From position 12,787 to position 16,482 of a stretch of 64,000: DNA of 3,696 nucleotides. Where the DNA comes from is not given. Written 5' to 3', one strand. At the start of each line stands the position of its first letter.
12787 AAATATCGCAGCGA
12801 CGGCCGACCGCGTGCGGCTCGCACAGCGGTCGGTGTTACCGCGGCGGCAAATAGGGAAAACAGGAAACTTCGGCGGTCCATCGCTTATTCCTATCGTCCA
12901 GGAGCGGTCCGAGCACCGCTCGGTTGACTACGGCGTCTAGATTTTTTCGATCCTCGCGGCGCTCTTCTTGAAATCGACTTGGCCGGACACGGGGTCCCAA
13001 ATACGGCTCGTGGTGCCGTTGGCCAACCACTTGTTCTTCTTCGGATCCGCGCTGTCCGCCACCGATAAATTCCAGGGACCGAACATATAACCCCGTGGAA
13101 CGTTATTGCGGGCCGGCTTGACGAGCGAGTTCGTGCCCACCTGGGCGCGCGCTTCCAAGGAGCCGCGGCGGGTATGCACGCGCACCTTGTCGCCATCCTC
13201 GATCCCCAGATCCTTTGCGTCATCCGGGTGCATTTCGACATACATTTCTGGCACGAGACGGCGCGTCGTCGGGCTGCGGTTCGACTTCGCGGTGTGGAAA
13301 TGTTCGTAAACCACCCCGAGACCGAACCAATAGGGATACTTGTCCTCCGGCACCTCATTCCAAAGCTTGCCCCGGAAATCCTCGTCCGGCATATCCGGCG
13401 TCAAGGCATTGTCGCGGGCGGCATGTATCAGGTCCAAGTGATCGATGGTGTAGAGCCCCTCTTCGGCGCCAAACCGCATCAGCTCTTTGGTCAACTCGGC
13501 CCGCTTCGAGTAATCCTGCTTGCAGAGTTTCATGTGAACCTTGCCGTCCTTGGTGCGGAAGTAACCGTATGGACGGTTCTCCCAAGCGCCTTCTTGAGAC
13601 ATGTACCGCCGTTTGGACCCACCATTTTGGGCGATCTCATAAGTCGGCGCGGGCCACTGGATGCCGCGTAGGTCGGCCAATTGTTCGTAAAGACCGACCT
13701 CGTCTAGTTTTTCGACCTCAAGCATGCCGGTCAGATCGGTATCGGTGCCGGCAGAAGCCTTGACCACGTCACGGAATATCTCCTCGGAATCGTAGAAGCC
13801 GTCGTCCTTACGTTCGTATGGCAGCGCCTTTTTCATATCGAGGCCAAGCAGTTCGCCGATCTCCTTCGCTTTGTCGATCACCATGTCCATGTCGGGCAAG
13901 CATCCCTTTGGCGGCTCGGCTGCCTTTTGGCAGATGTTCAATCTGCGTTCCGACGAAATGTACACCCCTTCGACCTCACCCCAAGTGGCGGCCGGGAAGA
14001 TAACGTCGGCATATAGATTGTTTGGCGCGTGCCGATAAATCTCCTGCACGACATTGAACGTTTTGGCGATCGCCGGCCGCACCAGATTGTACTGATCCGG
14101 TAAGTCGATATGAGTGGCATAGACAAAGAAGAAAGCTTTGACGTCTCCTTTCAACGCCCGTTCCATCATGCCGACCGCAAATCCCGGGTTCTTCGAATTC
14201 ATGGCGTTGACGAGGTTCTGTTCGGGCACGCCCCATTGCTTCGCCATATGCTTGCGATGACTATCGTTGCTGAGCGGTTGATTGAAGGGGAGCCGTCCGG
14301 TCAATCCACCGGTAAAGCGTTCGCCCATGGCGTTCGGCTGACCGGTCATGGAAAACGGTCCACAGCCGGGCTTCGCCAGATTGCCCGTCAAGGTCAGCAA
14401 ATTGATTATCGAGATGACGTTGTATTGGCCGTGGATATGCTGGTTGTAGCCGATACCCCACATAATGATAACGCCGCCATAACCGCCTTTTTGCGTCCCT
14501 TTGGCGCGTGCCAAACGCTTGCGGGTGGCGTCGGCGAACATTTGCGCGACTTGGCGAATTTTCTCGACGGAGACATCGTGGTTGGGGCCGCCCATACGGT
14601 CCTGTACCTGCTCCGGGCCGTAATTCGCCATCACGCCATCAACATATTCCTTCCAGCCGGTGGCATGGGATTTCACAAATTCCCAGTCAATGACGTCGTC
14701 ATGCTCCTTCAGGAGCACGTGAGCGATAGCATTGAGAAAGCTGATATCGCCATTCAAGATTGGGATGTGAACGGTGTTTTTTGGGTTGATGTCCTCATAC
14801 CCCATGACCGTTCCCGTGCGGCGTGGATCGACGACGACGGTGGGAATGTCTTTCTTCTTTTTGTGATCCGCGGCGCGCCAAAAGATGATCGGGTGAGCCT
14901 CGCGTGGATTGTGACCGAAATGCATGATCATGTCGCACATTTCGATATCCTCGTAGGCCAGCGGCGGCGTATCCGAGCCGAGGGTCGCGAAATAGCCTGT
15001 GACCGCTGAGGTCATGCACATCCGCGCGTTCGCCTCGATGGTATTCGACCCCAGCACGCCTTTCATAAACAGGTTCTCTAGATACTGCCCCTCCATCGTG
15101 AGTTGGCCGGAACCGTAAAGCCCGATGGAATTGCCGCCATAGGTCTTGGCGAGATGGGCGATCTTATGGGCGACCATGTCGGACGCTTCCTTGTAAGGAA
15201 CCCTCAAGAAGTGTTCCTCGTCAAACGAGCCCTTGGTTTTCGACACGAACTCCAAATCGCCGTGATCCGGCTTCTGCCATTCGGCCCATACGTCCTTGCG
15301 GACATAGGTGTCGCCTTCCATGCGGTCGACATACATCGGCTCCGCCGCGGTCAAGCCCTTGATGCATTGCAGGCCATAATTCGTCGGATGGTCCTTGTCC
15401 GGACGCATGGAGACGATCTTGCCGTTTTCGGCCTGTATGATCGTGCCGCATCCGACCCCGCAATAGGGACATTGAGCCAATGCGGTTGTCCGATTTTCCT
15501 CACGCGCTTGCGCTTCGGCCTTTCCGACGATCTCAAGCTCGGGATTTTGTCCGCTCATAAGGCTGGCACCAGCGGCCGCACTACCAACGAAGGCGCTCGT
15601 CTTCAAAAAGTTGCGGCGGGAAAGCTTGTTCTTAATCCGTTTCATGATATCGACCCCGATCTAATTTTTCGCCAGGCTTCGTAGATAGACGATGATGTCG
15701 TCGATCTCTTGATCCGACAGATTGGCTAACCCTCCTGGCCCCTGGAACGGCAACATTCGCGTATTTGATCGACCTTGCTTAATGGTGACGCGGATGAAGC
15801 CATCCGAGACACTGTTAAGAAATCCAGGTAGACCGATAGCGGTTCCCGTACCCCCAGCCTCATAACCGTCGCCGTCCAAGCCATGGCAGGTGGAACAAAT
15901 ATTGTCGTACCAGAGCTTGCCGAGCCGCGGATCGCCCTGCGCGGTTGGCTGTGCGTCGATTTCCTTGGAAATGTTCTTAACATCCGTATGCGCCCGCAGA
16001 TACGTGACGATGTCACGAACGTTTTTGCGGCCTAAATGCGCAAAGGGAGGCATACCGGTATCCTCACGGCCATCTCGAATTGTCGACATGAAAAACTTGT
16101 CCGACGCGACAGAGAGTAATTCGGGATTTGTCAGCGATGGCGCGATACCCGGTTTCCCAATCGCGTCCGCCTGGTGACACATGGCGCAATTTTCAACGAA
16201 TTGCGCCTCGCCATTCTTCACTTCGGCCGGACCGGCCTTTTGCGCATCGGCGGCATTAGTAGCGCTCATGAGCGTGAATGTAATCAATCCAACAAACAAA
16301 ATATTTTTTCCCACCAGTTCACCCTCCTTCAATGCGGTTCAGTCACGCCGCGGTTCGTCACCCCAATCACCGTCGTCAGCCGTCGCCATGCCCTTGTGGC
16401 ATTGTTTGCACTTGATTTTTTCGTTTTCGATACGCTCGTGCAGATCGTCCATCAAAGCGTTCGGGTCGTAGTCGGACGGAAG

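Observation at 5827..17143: Ten-gene FNR-boxed operon around a Nap-clade periplasmic molybdoenzyme with a non-canonical accessory set (no NapD, no NapB, five extra redox/maturation genes)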

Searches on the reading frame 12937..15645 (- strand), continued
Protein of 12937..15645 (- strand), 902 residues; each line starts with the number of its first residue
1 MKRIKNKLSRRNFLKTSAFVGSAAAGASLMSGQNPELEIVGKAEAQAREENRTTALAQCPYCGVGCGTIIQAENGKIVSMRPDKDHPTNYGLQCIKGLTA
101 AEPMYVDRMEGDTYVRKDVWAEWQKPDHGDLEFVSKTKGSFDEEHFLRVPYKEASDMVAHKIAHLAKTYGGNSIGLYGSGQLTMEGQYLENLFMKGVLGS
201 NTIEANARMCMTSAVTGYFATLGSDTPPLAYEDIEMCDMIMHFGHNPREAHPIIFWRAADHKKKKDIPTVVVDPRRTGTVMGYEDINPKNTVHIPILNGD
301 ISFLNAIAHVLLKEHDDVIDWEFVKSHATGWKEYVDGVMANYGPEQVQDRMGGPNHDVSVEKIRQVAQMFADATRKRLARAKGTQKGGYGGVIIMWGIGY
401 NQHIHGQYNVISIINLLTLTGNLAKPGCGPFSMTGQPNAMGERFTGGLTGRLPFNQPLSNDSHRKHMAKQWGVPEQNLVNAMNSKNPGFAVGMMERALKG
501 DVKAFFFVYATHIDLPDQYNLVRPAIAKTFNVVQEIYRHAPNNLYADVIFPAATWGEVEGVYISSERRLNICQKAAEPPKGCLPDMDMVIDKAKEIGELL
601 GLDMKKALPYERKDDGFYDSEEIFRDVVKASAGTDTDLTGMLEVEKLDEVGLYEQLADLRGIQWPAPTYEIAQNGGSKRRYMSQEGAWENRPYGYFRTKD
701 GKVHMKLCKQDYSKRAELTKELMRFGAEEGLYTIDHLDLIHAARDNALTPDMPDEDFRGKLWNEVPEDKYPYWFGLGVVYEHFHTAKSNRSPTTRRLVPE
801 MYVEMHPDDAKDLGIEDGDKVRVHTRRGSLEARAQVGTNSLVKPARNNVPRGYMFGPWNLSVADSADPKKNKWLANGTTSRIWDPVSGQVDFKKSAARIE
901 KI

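Call 50: search_protein_families(library=pfam, proteins=[L040:5571-6563:-, L073:6610-7158:-, L073:2746-3546:+, L078:17392-18015:+, L083:14202-14744:+, P0301, P0330, P0348, P0247], max_evalue=0.001)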
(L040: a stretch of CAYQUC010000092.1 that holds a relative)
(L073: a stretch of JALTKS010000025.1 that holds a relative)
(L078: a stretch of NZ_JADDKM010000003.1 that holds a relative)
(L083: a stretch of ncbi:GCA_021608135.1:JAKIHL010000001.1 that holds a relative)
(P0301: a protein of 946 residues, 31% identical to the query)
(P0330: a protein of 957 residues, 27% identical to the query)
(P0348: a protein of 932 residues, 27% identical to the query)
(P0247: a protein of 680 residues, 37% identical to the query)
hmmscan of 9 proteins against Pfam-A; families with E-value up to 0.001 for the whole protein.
L040:5571-6563:- (330 aa): 3 families
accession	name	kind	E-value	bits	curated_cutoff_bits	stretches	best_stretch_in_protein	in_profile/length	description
PF06463.18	Mob_synth_C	-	1.6e-38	132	37.4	1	188-313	2-127/128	Molybdenum Cofactor Synthesis C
PF04055.27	Radical_SAM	-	4.9e-35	121.6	29.5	1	22-182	2-166/166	Radical SAM superfamily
PF13353.11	Fer4_12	-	5.4e-05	23.9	22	1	25-92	13-80/137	4Fe-4S single cluster domain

L073:6610-7158:- (182 aa): 1 family
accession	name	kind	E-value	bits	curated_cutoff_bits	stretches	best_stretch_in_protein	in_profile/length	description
PF00719.24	Pyrophosphatase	-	7.6e-60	201.6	23.5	1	18-173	1-152/153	Inorganic pyrophosphatase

L073:2746-3546:+ (266 aa): 1 family
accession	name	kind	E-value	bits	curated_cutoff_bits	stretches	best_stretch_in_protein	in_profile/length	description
PF01925.25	TauE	-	7.4e-59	199.7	32.6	1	11-263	1-237/237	Sulfite exporter TauE/SafE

L078:17392-18015:+ (207 aa): 1 family
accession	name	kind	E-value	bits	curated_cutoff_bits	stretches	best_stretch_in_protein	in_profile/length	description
PF01814.28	Hemerythrin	-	5e-13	50.1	25.3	1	68-185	1-127/127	Hemerythrin HHE cation binding domain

L083:14202-14744:+ (180 aa): 0 families

P0301 (946 aa): 2 families
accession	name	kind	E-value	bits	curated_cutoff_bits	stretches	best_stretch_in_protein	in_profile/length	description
PF00384.28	Molybdopterin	-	1.9e-21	76.9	24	1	162-622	10-334/353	Molybdopterin oxidoreductase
PF01568.27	Molydop_binding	-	9.5e-05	22.8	26.8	1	817-884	1-68/110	Molydopterin dinucleotide binding domain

P0330 (957 aa): 3 families
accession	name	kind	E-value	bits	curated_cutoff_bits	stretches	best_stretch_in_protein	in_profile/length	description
PF00384.28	Molybdopterin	-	6.4e-21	75.2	24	1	179-633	10-325/353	Molybdopterin oxidoreductase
PF04879.21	Molybdop_Fe4S4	-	6.6e-06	26.4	22.7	1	61-124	8-54/55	Molybdopterin oxidoreductase Fe4S4 domain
PF01568.27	Molydop_binding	-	3.4e-05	24.3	26.8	1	829-948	1-106/110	Molydopterin dinucleotide binding domain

P0348 (932 aa): 3 families
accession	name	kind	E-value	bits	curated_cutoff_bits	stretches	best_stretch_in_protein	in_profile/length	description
PF00384.28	Molybdopterin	-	9.8e-22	77.9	24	1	113-615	1-325/353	Molybdopterin oxidoreductase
PF01568.27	Molydop_binding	-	4.1e-05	24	26.8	1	805-920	1-103/110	Molydopterin dinucleotide binding domain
PF04879.21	Molybdop_Fe4S4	-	0.00063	20.1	22.7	0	54-111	5-55/55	Molybdopterin oxidoreductase Fe4S4 domain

P0247 (680 aa): 2 families
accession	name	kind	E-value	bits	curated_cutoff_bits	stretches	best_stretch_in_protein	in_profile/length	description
PF00384.28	Molybdopterin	-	1.2e-17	64.4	24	2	381-534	197-334/353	Molybdopterin oxidoreductase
PF04879.21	Molybdop_Fe4S4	-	4.5e-10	39.8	22.7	1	55-97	7-49/55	Molybdopterin oxidoreductase Fe4S4 domain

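Call 51: search_protein_families(library=ncbifam, proteins=[P0301, P0330, P0348, P0247, P0284, P0293, P0335, P0357], max_evalue=1e-30)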
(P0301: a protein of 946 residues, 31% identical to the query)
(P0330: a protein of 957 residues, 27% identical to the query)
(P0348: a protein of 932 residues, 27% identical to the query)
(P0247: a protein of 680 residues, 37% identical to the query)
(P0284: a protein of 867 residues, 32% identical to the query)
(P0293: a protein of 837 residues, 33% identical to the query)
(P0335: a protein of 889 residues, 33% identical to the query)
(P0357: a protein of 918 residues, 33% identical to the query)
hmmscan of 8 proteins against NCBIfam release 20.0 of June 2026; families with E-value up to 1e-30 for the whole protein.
P0301 (946 aa): 2 families
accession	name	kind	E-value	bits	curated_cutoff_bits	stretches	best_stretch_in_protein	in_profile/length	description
TIGR01591.1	Fdh-alpha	equivalog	8.7e-51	172.8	666.25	0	162-315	61-213/672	formate dehydrogenase subunit alpha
NF047855.1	AssmNtatRedNasC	equivalog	4.9e-36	124.3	1100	0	162-303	85-226/708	assimilatory nitrate reductase catalytic subunit NasC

P0330 (957 aa): 2 families
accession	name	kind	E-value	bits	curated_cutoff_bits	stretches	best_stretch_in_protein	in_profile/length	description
TIGR01591.1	Fdh-alpha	equivalog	2.1e-45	155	666.25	1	178-643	60-459/672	formate dehydrogenase subunit alpha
NF047855.1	AssmNtatRedNasC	equivalog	1.5e-38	132.5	1100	0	177-318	83-224/708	assimilatory nitrate reductase catalytic subunit NasC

P0348 (932 aa): 2 families
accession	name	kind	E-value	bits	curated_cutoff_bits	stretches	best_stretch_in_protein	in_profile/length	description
TIGR01591.1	Fdh-alpha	equivalog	2.3e-41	141.6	666.25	0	163-302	60-198/672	formate dehydrogenase subunit alpha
NF047855.1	AssmNtatRedNasC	equivalog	1.1e-35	123.1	1100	0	163-302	84-223/708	assimilatory nitrate reductase catalytic subunit NasC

P0247 (680 aa): 2 families
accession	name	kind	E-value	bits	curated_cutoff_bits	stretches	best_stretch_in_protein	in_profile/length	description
TIGR01591.1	Fdh-alpha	equivalog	8.4e-38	129.9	666.25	1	56-405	3-317/672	formate dehydrogenase subunit alpha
NF041323.1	Nitr_red_NasA_Halo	equivalog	5.9e-34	117.6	1000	0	59-418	3-323/673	assimilatory nitrate reductase NasA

P0284 (867 aa): 10 families
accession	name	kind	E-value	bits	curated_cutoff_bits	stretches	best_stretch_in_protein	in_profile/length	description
NF010055.0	PRK13532.1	equivalog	7e-265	881.3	904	1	1-862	1-830/830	nitrate reductase catalytic subunit NapA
TIGR01706.1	NAPA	equivalog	2.1e-253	843.3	930.55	1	4-862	3-830/830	periplasmic nitrate reductase subunit alpha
TIGR01591.1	Fdh-alpha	equivalog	4.5e-110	368.7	666.25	2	47-291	2-237/672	formate dehydrogenase subunit alpha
NF041323.1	Nitr_red_NasA_Halo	equivalog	4.7e-86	289.8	1000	1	51-292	3-236/673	assimilatory nitrate reductase NasA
NF047855.1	AssmNtatRedNasC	equivalog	1e-71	242.2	1100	0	38-292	15-263/708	assimilatory nitrate reductase catalytic subunit NasC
TIGR01553.1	formate-DH-alph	equivalog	4.2e-53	180.4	814.2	1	3-448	2-480/1009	formate dehydrogenase-N subunit alpha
NF041513.1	formate_DH_Act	exception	3.3e-51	174.2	1400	0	42-291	41-294/1067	formate dehydrogenase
NF012032.0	PRK15488.1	equivalog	6.6e-37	126.9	694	0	1-292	1-281/759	thiosulfate reductase PhsA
TIGR02166.1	dmsA_ynfE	subfamily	5.8e-32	110.6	777.7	0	4-578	2-558/794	DMSO/selenate family reductase complex A subunit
NF005895.0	PRK07860.1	equivalog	1e-31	109.8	802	0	45-266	238-448/811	NADH-quinone oxidoreductase subunit G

P0293 (837 aa): 12 families
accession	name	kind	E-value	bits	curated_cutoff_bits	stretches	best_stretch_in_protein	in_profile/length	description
NF010055.0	PRK13532.1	equivalog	0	1546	904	1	1-837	1-830/830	nitrate reductase catalytic subunit NapA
TIGR01706.1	NAPA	equivalog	0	1512.5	930.55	1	2-837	1-830/830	periplasmic nitrate reductase subunit alpha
TIGR01591.1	Fdh-alpha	equivalog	1.5e-126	423.2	666.25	2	46-292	2-239/672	formate dehydrogenase subunit alpha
NF041323.1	Nitr_red_NasA_Halo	equivalog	3.7e-92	310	1000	1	50-292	3-237/673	assimilatory nitrate reductase NasA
NF047855.1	AssmNtatRedNasC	equivalog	8.2e-85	285.5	1100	1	39-292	17-264/708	assimilatory nitrate reductase catalytic subunit NasC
NF041513.1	formate_DH_Act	exception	1.5e-45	155.4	1400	0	31-292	34-296/1067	formate dehydrogenase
TIGR01553.1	formate-DH-alph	equivalog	4.5e-44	150.5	814.2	0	3-292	2-305/1009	formate dehydrogenase-N subunit alpha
TIGR02693.1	arsenite_ox_L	equivalog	4.8e-39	134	359.05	0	61-220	72-234/806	arsenate reductase (azurin) large subunit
TIGR02166.1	dmsA_ynfE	subfamily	9.1e-35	119.9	777.7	0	3-570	1-556/794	DMSO/selenate family reductase complex A subunit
TIGR01973.1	NuoG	equivalog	2e-34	119.4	470.05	0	44-345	216-498/606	NADH-quinone oxidoreductase subunit NuoG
NF012032.0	PRK15488.1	equivalog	1.5e-32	112.5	694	0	1-292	1-282/759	thiosulfate reductase PhsA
TIGR01701.1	Fdhalpha-like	subfamily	4.3e-32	111.1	582.15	0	97-238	99-230/744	FdhF/YdeP family oxidoreductase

P0335 (889 aa): 12 families
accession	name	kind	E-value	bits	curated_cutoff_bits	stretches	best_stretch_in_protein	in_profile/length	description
NF010055.0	PRK13532.1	equivalog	5.3e-174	580.7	904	1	3-857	3-829/830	nitrate reductase catalytic subunit NapA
TIGR01706.1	NAPA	equivalog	2.5e-161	538.8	930.55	1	43-857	20-829/830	periplasmic nitrate reductase subunit alpha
TIGR01591.1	Fdh-alpha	equivalog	8.7e-133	443.8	666.25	1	69-593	2-483/672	formate dehydrogenase subunit alpha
NF047855.1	AssmNtatRedNasC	equivalog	1.1e-97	328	1100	1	67-591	22-507/708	assimilatory nitrate reductase catalytic subunit NasC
NF041323.1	Nitr_red_NasA_Halo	equivalog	8.7e-82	275.7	1000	1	89-855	21-672/673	assimilatory nitrate reductase NasA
NF041513.1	formate_DH_Act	exception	1.7e-63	214.9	1400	1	65-314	42-295/1067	formate dehydrogenase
TIGR01553.1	formate-DH-alph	equivalog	9.7e-53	179.2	814.2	1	25-315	8-305/1009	formate dehydrogenase-N subunit alpha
TIGR02166.1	dmsA_ynfE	subfamily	2.2e-44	151.7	777.7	1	3-418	1-403/794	DMSO/selenate family reductase complex A subunit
TIGR02693.1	arsenite_ox_L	equivalog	3.3e-38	131.2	359.05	0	519-821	504-775/806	arsenate reductase (azurin) large subunit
TIGR01701.1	Fdhalpha-like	subfamily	2.4e-37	128.5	582.15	1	119-478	98-439/744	FdhF/YdeP family oxidoreductase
NF012032.0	PRK15488.1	equivalog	6.1e-35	120.4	694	0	48-384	26-331/759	thiosulfate reductase PhsA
TIGR03479.1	DMSO_red_II_alp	subfamily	4e-31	107.9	984.75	0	5-311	1-304/913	molybdopterin-dependent oxidoreductase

P0357 (918 aa): 7 families
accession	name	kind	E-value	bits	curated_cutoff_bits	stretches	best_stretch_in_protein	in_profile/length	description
NF010055.0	PRK13532.1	equivalog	0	1311.7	904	1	4-911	2-829/830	nitrate reductase catalytic subunit NapA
TIGR01706.1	NAPA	equivalog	0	1264.6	930.55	1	5-911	2-829/830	periplasmic nitrate reductase subunit alpha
TIGR01591.1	Fdh-alpha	equivalog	4.6e-105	352.2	666.25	1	44-287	3-237/672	formate dehydrogenase subunit alpha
NF041323.1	Nitr_red_NasA_Halo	equivalog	5.3e-87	292.9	1000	1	47-287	3-235/673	assimilatory nitrate reductase NasA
NF047855.1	AssmNtatRedNasC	equivalog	9.8e-81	272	1100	1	41-286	22-261/708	assimilatory nitrate reductase catalytic subunit NasC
NF041513.1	formate_DH_Act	exception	3.8e-48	164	1400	0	40-288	43-295/1067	formate dehydrogenase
TIGR01553.1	formate-DH-alph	equivalog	1.2e-35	122.6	814.2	0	7-490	4-485/1009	formate dehydrogenase-N subunit alpha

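Call 75: search_dna_similar(query=window:12937-15645:-, collection=plasmids, mode=protein, max_rows=12, max_evalue=1e-30)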
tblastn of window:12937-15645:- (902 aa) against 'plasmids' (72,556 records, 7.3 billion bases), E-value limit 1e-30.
Records with a match: 648; places in all: 730; records where one place covers at least 80% of the query: 394.
Best place of each record, by identity: <60% 648.
By first word of the organism name: Ralstonia 134; Sinorhizobium 84; Rhizobium 32; Azospirillum 32; Paracoccus 20; Agrobacterium 20; Pantoea 16; Acetobacter 15; Deinococcus 12; Escherichia 11; and 110 more.
By predicted mobility (MOB-suite, as given by PLSDB): non-mobilizable 391; mobilizable 206; conjugative 51.
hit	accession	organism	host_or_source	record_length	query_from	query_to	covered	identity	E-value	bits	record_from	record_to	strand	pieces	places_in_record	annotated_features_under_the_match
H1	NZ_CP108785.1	Embleya sp. NBC_00888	-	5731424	53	902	94%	30.6%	2e-87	314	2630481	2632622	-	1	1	none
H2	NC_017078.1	Selenomonas ruminantium subsp. lactilytica TAM6421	-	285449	59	901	93%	30.2%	2e-96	340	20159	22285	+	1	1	molybdopterin-dependent oxidoreductase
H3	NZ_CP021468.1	Komagataeibacter europaeus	cell culture,food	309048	42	902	95%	29.5%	9e-92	327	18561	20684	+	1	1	molybdopterin-dependent oxidoreductase | nirB: nitrite reductase large subunit NirB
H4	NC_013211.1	Acetobacter pasteurianus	-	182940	47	902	94%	29.8%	7e-45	331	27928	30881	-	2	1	IS5 family transposase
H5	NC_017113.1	Acetobacter pasteurianus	-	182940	47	902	94%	29.8%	7e-45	331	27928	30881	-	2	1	IS5 family transposase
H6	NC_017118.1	Acetobacter pasteurianus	-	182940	47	902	94%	29.8%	7e-45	331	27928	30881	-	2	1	IS5 family transposase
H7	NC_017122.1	Acetobacter pasteurianus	-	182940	47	902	94%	29.8%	7e-45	331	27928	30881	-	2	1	IS5 family transposase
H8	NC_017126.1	Acetobacter pasteurianus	-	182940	47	902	94%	29.8%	7e-45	331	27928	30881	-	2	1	IS5 family transposase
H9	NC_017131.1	Acetobacter pasteurianus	-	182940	47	902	94%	29.8%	7e-45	331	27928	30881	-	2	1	IS5 family transposase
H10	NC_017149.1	Acetobacter pasteurianus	-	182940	47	902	94%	29.8%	7e-45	331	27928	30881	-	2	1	IS5 family transposase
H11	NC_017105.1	Acetobacter pasteurianus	-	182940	47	902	94%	29.8%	7e-45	331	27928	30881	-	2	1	IS5 family transposase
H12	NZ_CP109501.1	Streptomyces sp. NBC_01426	-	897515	32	901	96%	28.8%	7e-83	300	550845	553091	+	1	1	bifunctional nitrate reductase/sulfite reductase flavoprotein subunit ...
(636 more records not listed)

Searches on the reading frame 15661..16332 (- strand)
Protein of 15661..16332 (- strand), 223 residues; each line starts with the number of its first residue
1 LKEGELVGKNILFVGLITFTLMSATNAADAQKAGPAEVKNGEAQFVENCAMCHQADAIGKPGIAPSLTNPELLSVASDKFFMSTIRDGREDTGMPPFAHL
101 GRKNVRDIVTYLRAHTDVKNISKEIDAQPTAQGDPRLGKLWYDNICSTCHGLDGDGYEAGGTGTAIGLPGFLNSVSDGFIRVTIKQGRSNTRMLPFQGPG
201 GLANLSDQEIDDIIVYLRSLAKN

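Call 3: search_protein_families(library=pfam, proteins=[window:15661-16332:-], max_evalue=0.01)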
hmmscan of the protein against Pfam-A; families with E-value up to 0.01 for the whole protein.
window:15661-16332:- (223 aa): 2 families
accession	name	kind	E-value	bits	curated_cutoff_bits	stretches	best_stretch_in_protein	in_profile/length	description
PF13442.11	Cytochrome_CBB3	-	1.1e-19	71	27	2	36-112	1-68/68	Cytochrome C oxidase, cbb3-type, subunit III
PF00034.26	Cytochrom_C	-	1.2e-19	71.8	21.3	2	38-114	1-88/90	Cytochrome c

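Call 4: search_protein_families(library=ncbifam, proteins=[window:15661-16332:-], max_evalue=0.01)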
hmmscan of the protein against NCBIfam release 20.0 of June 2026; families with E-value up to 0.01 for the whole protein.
window:15661-16332:- (223 aa): 12 families
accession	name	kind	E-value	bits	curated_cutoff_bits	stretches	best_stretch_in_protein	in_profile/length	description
NF011054.0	PRK14486.1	equivalog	6.9e-15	55.3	447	2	35-115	212-290/294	putative bifunctional cbb3-type cytochrome c oxidase subunit II/cytochrome c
TIGR00782.1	ccoP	equivalog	1.7e-14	53.8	179.95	1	39-221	108-282/285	cytochrome-c oxidase, cbb3-type subunit III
NF050122.1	bc1_QcrC_actin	exception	5.4e-14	52.1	200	2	11-68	15-70/253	cytochrome bc1 complex diheme cytochrome c subunit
TIGR04494.1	c550_PedF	equivalog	8e-13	48.4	122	1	37-115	50-130/133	cytochrome c-550 PedF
TIGR02603.1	CxxCH_TIGR02603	domain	9.2e-10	38.6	68.15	1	37-69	2-33/134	putative heme-binding domain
TIGR04485.1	thiosulf_SoxX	equivalog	9.5e-08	32.7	61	1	48-112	4-75/78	sulfur oxidation c-type cytochrome SoxX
NF045773.1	cytochro_C550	exception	3.5e-07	30.2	125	1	27-112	39-116/118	cytochrome c550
NF045774.1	cytochro_C551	exception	4.6e-06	26.6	118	1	30-112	31-106/110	cytochrome c551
NF045930.1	Cytc6PetJCyano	equivalog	5.8e-06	26.2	135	1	18-112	8-102/110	cytochrome c6 PetJ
TIGR03872.1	cytochrome_MoxG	equivalog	6.3e-05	23.1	147.8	0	35-116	41-122/133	cytochrome c(L), periplasmic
TIGR03874.1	4cys_cytochr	equivalog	0.00041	20.1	161.75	0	44-116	39-116/143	c-type cytochrome, methanol metabolism-related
NF052246.1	SorB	equivalog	0.00088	19.3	93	0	39-58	18-37/80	SorB family sulfite dehydrogenase c-type cytochrome subunit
